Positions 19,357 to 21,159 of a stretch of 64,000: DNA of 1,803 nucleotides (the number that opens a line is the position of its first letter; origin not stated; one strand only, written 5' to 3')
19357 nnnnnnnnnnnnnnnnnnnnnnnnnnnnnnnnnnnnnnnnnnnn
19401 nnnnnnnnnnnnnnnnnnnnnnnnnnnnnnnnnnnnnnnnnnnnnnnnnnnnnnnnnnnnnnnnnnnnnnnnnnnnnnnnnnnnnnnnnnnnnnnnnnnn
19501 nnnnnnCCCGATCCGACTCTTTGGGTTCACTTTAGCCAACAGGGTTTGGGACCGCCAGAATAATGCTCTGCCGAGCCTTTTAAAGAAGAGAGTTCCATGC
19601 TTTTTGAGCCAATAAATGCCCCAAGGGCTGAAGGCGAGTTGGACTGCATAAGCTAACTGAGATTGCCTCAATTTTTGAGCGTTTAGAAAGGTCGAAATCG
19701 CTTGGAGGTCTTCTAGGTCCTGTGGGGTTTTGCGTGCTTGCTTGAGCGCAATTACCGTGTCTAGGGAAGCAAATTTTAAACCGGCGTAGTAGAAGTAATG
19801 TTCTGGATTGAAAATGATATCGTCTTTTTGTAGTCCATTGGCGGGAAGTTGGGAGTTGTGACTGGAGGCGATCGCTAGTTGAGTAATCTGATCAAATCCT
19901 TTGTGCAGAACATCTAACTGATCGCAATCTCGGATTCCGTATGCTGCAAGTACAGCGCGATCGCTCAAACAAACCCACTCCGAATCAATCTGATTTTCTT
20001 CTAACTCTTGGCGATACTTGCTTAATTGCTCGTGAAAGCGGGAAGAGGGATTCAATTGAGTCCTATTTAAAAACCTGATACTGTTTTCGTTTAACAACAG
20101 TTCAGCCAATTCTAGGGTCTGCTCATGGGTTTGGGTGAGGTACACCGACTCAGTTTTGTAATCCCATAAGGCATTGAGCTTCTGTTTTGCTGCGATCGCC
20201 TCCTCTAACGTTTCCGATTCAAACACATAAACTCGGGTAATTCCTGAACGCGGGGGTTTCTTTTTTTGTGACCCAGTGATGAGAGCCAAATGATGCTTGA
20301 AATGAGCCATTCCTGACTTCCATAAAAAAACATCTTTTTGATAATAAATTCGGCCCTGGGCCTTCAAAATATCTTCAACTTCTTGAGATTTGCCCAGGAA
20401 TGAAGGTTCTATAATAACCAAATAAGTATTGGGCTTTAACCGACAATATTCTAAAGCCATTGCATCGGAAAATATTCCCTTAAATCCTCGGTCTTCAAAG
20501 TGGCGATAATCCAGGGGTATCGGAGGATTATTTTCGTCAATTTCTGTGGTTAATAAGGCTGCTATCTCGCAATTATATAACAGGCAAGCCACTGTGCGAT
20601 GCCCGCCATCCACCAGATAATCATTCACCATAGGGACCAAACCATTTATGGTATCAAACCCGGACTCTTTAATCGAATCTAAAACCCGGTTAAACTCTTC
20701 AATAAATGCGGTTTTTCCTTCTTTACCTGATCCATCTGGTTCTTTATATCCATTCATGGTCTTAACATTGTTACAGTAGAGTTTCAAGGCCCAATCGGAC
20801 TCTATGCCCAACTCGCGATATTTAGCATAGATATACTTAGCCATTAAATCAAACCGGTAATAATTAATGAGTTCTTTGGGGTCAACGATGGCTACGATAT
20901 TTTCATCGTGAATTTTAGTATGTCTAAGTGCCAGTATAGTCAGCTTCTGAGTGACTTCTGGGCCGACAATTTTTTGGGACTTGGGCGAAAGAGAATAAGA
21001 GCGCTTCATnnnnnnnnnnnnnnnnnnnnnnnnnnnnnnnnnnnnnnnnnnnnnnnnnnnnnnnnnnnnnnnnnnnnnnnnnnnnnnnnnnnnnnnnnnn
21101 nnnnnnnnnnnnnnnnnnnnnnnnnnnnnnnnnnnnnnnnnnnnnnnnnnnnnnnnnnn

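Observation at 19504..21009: ParB/sulfiredoxin-fold (DGGHR) protein of unknown function as terminal gene of the EPS operon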

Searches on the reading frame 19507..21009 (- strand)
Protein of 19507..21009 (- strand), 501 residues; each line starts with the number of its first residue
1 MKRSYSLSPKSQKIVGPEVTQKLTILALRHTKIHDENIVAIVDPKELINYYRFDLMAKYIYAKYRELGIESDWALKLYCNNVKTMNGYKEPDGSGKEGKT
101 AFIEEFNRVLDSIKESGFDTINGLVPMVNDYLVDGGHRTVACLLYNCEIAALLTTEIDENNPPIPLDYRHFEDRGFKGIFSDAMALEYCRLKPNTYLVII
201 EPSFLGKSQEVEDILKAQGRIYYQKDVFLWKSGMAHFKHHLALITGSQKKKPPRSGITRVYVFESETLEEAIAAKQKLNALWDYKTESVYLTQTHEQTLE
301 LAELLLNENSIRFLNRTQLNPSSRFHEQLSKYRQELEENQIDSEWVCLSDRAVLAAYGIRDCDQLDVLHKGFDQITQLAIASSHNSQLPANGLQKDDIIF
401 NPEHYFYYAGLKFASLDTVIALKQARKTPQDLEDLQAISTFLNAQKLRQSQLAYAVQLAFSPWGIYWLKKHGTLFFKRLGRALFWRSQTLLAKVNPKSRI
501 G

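Call 4: search_protein_families(library=pfam, proteins=[window:19507-21009:-], max_evalue=1)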
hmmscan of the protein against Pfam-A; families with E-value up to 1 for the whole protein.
window:19507-21009:- (501 aa): 0 families

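Call 5: search_protein_families(library=ncbifam, proteins=[window:19507-21009:-], max_evalue=10)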
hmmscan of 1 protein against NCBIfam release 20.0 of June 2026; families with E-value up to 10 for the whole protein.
window:19507-21009:- (501 aa): 0 families

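Call 6: search_solved_structures(query=window:19507-21009:-, max_evalue=10, show_alignments=3)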
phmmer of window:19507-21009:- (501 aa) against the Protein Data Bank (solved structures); distinct sequences matched with E-value up to 10: 1.
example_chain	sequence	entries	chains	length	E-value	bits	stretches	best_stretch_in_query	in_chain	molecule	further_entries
4d1y_A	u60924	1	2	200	1.4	10.7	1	346-460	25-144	PUTATIVE PROTEASE I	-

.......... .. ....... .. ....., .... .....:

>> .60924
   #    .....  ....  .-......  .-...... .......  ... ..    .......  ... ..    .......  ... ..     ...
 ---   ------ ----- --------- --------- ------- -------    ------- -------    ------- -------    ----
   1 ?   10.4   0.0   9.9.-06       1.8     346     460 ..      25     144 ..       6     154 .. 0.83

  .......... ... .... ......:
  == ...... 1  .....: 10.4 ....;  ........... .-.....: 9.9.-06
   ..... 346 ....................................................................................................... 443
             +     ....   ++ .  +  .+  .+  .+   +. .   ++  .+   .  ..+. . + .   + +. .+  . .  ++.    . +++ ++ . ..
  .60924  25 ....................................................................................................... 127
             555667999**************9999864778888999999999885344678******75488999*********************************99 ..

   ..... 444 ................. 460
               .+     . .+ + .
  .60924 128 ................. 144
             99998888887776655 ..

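Call 7: find_homologous_proteins(query=window:19507-21009:-)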
Query window:19507-21009:- (501 aa): 56 proteins with E <= 0.001 among 8000 candidates.
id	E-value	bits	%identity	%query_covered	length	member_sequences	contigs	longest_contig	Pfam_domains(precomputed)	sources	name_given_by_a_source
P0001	0.0e+0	1146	100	100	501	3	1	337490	-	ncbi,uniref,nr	ncbi:hypothetical protein [Laspinema olomoucense]|uniref:ParB/Sulfiredoxin domain-containing protein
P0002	6.6e-297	1003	87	100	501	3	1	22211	-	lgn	-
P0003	1.0e-295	999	86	100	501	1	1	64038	-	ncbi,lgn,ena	-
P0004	7.3e-285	963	84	100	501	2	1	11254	-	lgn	-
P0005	1.5e-277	939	83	99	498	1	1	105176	-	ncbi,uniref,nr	ncbi:hypothetical protein [Laspinema olomoucense]|uniref:hypothetical protein n=1 Tax=Laspinema olom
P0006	3.5e-274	928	81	100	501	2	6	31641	-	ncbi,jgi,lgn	jgi:hypothetical protein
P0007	1.6e-125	438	45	99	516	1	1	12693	-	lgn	-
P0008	1.6e-122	428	43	98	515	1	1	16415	-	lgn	-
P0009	1.6e-101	359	39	92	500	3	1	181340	-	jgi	jgi:hypothetical protein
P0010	3.9e-99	351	39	90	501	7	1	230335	-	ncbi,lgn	-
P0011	3.4e-85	305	38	86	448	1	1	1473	-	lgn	-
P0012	6.8e-81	291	36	86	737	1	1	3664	PF05050.20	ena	-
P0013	1.0e-80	290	37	86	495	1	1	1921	-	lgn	-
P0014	2.5e-80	289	37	85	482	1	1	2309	-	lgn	-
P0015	8.8e-80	287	37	85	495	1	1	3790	-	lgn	-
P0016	1.6e-77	279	38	81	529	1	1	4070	-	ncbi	-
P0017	2.9e-77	279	36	80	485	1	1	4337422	-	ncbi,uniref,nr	ncbi:hypothetical protein [Virgibacillus necropolis]|uniref:Uncharacterized protein n=1 Tax=Virgibac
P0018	3.1e-77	279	36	80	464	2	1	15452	-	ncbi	-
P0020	6.6e-76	274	34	87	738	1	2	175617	PF05050.20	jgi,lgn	-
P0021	4.0e-75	272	37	84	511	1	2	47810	-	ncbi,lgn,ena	-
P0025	1.3e-71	260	36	85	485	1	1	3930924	-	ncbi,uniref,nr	ncbi:hypothetical protein [Bacillus sp. NEB1478]|uniref:hypothetical protein n=1 Tax=Bacillus sp. NE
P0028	5.0e-69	251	36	76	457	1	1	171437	-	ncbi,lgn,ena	-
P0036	8.6e-60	221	34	80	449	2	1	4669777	-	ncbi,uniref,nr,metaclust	ncbi:hypothetical protein [Bacillus niameyensis]|uniref:hypothetical protein n=1 Tax=Bacillus niamey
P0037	1.2e-59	221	32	86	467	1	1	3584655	-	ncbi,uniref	ncbi:hypothetical protein VBD025_13760 [Virgibacillus flavescens]|uniref:hypothetical protein n=1 Ta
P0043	8.8e-56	208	30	80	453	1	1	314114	-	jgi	-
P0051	7.7e-41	158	28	76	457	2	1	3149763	-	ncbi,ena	-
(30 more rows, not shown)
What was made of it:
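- On The unnamed three-domain glycan-locus family itself (type II / 'A-only' subgroup): Hits at E down to 1e-125 for members outside the genus (call 7).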

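Call 13: find_encoding_contigs(protein=P0009, flank=10000, max_places=2)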
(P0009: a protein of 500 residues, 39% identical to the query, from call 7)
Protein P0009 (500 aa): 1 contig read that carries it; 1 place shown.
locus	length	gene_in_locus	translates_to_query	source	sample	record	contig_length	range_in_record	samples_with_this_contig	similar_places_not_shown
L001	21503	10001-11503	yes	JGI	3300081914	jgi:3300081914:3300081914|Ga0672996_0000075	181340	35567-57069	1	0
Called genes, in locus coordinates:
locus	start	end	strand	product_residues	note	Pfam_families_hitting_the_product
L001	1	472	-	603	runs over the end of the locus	-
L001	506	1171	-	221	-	-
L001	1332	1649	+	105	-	PF00355:Rieske, PF13806:Rieske_2, PF22543:Rieske_4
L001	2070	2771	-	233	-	-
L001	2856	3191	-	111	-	-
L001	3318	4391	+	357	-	PF01180:DHO_dh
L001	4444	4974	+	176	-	PF02643:DUF192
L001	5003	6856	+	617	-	PF13522:GATase_6, PF13537:GATase_7, PF01380:SIS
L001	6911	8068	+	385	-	-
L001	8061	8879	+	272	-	PF12281:NTP_transf_8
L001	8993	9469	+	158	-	PF14106:DUF4279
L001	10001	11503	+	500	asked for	-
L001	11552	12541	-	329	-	PF00535:Glycos_transf_2, PF10111:Glyco_tranf_2_2, PF13506:Glyco_transf_21 (weak), PF13641:Glyco_tranf_2_3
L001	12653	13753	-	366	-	PF13641:Glyco_tranf_2_3, PF00535:Glycos_transf_2, PF10111:Glyco_tranf_2_2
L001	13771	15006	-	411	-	PF13439:Glyco_transf_4, PF13579:Glyco_trans_4_4, PF13477:Glyco_trans_4_2 (weak), PF00534:Glycos_transf_1, PF13692:Glyco_trans_1_4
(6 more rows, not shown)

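Call 14: find_encoding_contigs(protein=P0017, flank=10000, max_places=2)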
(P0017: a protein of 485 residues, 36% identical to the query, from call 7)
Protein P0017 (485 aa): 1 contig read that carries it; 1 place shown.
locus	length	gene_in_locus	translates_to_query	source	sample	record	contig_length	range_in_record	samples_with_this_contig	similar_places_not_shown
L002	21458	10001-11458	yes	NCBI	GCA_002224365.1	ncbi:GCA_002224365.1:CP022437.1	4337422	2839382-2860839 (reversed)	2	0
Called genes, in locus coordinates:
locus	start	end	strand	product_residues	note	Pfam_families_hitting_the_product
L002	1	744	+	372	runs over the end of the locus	PF13439:Glyco_transf_4, PF13579:Glyco_trans_4_4, PF00534:Glycos_transf_1, PF13692:Glyco_trans_1_4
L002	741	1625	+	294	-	PF00535:Glycos_transf_2, PF10111:Glyco_tranf_2_2 (weak)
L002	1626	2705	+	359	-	PF14897:EpsG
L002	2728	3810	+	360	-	PF00106:adh_short, PF01073:3Beta_HSD, PF01370:Epimerase, PF02719:Polysacc_synt_2, PF04321:RmlD_sub_bind, PF08659:KR, PF13460:NAD_binding_10, PF16363:GDP_Man_Dehyd, +2 more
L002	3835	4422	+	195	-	PF02397:Bac_transf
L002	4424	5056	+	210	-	PF17836:PglD_N, PF25087:GMPPB_C (faint), PF00132:Hexapep (weak), PF14602:Hexapep_2 (faint), PF00132:Hexapep (weak)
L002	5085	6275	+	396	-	PF01041:DegT_DnrJ_EryC1, PF00155:Aminotran_1_2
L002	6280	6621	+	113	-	PF12844:HTH_19, PF13560:HTH_31 (weak), PF01381:HTH_3, PF13443:HTH_26 (weak)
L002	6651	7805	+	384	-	PF13439:Glyco_transf_4, PF13579:Glyco_trans_4_4 (weak), PF20706:GT4-conflict, PF00534:Glycos_transf_1, PF13692:Glyco_trans_1_4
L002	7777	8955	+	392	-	PF00534:Glycos_transf_1, PF13692:Glyco_trans_1_4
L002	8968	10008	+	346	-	PF00535:Glycos_transf_2, PF10111:Glyco_tranf_2_2, PF13641:Glyco_tranf_2_3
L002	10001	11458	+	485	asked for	-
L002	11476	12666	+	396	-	PF20706:GT4-conflict (weak), PF00534:Glycos_transf_1, PF13692:Glyco_trans_1_4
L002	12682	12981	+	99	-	-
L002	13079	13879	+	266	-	PF20706:GT4-conflict (weak), PF00534:Glycos_transf_1, PF13692:Glyco_trans_1_4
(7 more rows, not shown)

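Call 15: find_encoding_contigs(protein=P0051, flank=10000, max_places=1)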
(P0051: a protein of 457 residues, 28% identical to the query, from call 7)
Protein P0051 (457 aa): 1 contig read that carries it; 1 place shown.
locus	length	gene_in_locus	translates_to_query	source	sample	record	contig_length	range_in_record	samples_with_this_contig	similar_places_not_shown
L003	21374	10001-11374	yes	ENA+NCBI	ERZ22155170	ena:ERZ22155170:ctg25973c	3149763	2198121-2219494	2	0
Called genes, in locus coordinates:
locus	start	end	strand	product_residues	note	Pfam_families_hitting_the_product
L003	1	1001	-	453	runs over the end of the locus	PF00211:Guanylate_cyc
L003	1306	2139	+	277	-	PF02634:FdhD-NarQ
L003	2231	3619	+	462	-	PF01636:APH (faint), PF06293:Kdo (faint)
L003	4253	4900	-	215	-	-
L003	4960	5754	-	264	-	PF06293:Kdo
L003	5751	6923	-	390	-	PF13439:Glyco_transf_4 (faint), PF20706:GT4-conflict, PF00534:Glycos_transf_1, PF13692:Glyco_trans_1_4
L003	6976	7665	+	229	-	-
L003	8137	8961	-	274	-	PF03976:PPK2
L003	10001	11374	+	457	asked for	-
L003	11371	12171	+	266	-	-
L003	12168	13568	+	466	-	PF13649:Methyltransf_25 (faint), PF13489:Methyltransf_23 (weak), PF08241:Methyltransf_11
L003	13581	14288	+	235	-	PF13578:Methyltransf_24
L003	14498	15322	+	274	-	-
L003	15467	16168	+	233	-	PF04488:Gly_transf_sug (weak)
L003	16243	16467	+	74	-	-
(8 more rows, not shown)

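Call 16: find_encoding_contigs(protein=P0043, flank=10000, max_places=1)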
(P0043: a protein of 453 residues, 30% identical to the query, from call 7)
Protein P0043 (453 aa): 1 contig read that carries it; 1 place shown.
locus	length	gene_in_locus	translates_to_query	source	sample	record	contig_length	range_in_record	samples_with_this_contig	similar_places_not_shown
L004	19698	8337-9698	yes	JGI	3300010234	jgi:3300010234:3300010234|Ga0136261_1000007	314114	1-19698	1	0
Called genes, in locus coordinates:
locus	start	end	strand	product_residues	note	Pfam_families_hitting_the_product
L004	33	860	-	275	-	PF00685:Sulfotransfer_1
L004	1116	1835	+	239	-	-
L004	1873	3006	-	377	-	-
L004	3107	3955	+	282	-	-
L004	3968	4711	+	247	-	PF00685:Sulfotransfer_1 (weak)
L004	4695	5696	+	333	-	-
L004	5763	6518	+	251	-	PF05050:Methyltransf_21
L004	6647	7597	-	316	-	PF00535:Glycos_transf_2 (weak)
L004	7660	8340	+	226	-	PF05050:Methyltransf_21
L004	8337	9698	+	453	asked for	-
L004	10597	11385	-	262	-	PF03414:Glyco_transf_6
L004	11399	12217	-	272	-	PF13641:Glyco_tranf_2_3, PF00535:Glycos_transf_2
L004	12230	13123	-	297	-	-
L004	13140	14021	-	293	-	PF13641:Glyco_tranf_2_3, PF00535:Glycos_transf_2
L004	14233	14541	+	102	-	-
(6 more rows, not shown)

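Call 17: find_encoding_contigs(protein=P0028, flank=10000, max_places=1)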
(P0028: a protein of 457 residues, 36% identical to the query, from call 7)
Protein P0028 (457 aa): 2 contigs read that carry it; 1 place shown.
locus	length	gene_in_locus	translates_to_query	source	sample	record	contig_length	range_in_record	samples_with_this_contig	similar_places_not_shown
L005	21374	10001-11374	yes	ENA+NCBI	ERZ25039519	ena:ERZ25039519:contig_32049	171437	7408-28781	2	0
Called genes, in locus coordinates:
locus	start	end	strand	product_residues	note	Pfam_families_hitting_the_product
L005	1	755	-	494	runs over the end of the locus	PF00535:Glycos_transf_2, PF13641:Glyco_tranf_2_3 (weak)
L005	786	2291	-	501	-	PF00535:Glycos_transf_2, PF13641:Glyco_tranf_2_3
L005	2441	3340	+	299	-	PF05704:Caps_synth, PF12919:TcdA_TcdB (faint), PF04488:Gly_transf_sug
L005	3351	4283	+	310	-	PF05704:Caps_synth (weak), PF12919:TcdA_TcdB (weak), PF04488:Gly_transf_sug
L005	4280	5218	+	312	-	PF05704:Caps_synth, PF12919:TcdA_TcdB (faint), PF04488:Gly_transf_sug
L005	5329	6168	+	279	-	PF05704:Caps_synth, PF12919:TcdA_TcdB (faint), PF04488:Gly_transf_sug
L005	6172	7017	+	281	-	PF05704:Caps_synth, PF12919:TcdA_TcdB (faint), PF04488:Gly_transf_sug, PF04572:Gb3_synth (weak)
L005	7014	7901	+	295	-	PF00535:Glycos_transf_2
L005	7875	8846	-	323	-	PF00535:Glycos_transf_2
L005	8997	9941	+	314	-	PF05704:Caps_synth (weak), PF04488:Gly_transf_sug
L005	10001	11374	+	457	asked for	-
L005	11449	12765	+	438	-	PF01943:Polysacc_synt (weak)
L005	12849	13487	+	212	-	-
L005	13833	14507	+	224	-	-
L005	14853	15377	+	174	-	-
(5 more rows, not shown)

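Call 18: find_encoding_contigs(protein=P0020, flank=10000, max_places=1)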
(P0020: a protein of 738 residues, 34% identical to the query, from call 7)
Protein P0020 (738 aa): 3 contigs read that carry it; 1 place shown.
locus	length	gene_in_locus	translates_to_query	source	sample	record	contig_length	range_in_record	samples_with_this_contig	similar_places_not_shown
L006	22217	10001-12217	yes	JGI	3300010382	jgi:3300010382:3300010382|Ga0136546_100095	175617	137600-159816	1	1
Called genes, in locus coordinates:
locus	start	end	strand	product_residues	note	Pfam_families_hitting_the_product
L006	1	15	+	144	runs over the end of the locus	PF02623:FliW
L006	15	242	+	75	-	PF02599:CsrA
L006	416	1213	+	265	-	PF00669:Flagellin_N, PF00700:Flagellin_C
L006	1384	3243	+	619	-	PF00535:Glycos_transf_2, PF14559:TPR_19 (faint), PF13424:TPR_12 (faint), PF00515:TPR_1 (faint), PF07719:TPR_2 (faint), PF13174:TPR_6 (faint), PF13176:TPR_7 (faint), PF13181:TPR_8 (faint)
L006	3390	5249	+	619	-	PF00535:Glycos_transf_2, PF13181:TPR_8 (faint), PF13432:TPR_16 (faint), PF00515:TPR_1 (faint), PF07719:TPR_2 (faint), PF13174:TPR_6 (faint), PF13424:TPR_12 (faint), PF13428:TPR_14 (faint), +4 more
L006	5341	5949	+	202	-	PF26154:DUF8042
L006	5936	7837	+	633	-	PF20157:Maf_flag10_N (faint), PF01973:MptE-like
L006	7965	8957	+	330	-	PF01073:3Beta_HSD, PF01370:Epimerase, PF02719:Polysacc_synt_2, PF04321:RmlD_sub_bind, PF05368:NmrA, PF07993:NAD_binding_4, PF13460:NAD_binding_10, PF16363:GDP_Man_Dehyd, +1 more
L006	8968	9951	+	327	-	-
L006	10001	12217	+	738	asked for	PF05050:Methyltransf_21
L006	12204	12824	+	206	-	PF00132:Hexapep, PF14602:Hexapep_2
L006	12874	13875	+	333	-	PF00535:Glycos_transf_2 (faint)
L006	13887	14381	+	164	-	-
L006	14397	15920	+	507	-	PF22674:C2185-like_N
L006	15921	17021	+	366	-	PF22674:C2185-like_N, PF05711:TylF, PF13578:Methyltransf_24 (weak)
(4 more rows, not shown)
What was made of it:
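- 6 of 6 annotated contexts (calls 13-18).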

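Call 21: search_protein_families(library=pfam, alignment_id=A1, max_evalue=1)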
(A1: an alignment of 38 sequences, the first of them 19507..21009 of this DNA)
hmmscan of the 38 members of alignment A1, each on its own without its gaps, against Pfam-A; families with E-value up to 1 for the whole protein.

A. member 1, window:19507-21009:- (501 aa): 0 families

B. families by the number of members that match (of 38 scanned): 25 families
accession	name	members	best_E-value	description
PF12310.13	Elf-1_N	2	0.11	Transcription factor protein N terminal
PF21757.2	DUF6870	1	0.0091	Family of unknown function (DUF6870)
PF16286.10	DUF4932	1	0.01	Domain of unknown function (DUF4932)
PF05380.18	Peptidase_A17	1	0.01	Pao retrotransposon peptidase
PF09299.17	Mu-transpos_C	1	0.012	Mu transposase, C-terminal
PF11214.13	Med2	1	0.012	Mediator complex subunit 2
PF25198.1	Spore_GerAC_N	1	0.024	Spore germination protein N-terminal domain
PF23349.2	BBS7_hp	1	0.03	BBS7 hairpin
PF11044.13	TMEMspv1-c74-12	1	0.051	Plectrovirus spv1-c74 ORF 12 transmembrane protein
PF12686.12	DUF3800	1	0.055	Protein of unknown function (DUF3800)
PF09150.15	Carot_N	1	0.061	Orange carotenoid protein, N-terminal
PF07125.16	DUF1378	1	0.071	Protein of unknown function (DUF1378)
PF22014.2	DUF6932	1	0.071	Family of unknown function (DUF6932)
PF00149.33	Metallophos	1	0.089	Calcineurin-like phosphoesterase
PF24449.1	T4_y05I_N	1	0.092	y05I-like putative transcription factor N-terminal domain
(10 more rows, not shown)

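Call 22: search_solved_structures(query=A1, max_evalue=10, show_alignments=3)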
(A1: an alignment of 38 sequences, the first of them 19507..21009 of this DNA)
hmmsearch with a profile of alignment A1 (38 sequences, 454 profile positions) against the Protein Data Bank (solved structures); distinct sequences matched with E-value up to 10: 5.
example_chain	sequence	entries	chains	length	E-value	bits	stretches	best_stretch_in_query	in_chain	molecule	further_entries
3r3p_A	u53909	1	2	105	0.15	14.2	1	189-280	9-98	Mobile intron protein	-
5b5u_A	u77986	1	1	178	0.93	11.6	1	346-399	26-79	L-asparaginase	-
5b74_A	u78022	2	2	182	0.96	11.5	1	346-399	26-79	L-asparaginase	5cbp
4nje_A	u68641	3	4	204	1.2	11.2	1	346-399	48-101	L-asparaginase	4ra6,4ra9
4q0m_A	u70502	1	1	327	2.5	10.1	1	346-399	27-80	L-asparaginase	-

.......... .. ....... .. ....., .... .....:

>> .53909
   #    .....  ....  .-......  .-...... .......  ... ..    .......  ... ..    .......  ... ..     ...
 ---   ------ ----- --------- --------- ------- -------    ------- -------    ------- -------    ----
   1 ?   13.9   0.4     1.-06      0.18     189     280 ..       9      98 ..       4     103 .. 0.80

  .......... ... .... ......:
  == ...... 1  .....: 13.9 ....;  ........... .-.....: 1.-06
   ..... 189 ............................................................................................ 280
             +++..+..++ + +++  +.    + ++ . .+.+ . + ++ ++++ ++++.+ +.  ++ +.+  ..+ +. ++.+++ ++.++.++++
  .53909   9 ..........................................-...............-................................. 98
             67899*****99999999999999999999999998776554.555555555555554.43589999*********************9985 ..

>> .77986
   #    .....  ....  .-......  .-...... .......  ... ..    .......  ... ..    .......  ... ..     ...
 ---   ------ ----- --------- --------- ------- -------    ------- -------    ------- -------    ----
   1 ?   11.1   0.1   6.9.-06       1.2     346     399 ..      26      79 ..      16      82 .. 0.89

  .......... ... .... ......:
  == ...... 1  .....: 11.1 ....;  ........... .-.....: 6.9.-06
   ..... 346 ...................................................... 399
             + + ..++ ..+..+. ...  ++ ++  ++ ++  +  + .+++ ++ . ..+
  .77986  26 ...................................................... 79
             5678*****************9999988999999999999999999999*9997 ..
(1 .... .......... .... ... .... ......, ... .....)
